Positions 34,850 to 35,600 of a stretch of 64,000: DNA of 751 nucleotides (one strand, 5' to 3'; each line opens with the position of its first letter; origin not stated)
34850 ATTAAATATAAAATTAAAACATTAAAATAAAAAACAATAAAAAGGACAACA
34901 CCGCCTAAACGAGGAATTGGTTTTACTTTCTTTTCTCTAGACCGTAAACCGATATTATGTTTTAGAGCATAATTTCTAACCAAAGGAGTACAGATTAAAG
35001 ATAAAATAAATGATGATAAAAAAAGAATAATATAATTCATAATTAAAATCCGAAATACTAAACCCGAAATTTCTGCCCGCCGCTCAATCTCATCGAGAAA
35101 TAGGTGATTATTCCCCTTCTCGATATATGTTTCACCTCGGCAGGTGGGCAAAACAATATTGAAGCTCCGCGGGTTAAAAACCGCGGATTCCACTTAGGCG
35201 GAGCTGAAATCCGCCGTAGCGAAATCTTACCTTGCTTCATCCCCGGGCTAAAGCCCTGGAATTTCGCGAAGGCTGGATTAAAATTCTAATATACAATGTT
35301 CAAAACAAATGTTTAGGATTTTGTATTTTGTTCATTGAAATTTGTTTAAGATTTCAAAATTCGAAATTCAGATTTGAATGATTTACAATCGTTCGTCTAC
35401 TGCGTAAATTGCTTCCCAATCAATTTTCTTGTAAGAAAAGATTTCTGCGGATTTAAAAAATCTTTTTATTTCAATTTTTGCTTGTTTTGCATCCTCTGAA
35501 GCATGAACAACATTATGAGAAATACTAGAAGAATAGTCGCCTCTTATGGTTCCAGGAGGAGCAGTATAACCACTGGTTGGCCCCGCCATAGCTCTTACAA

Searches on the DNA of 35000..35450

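Call 47: search_rna_families(source=window, start=35000, end=35450, threshold=evalue, max_evalue=1)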
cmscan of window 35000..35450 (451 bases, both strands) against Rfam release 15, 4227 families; matches with E-value up to 1: 0.
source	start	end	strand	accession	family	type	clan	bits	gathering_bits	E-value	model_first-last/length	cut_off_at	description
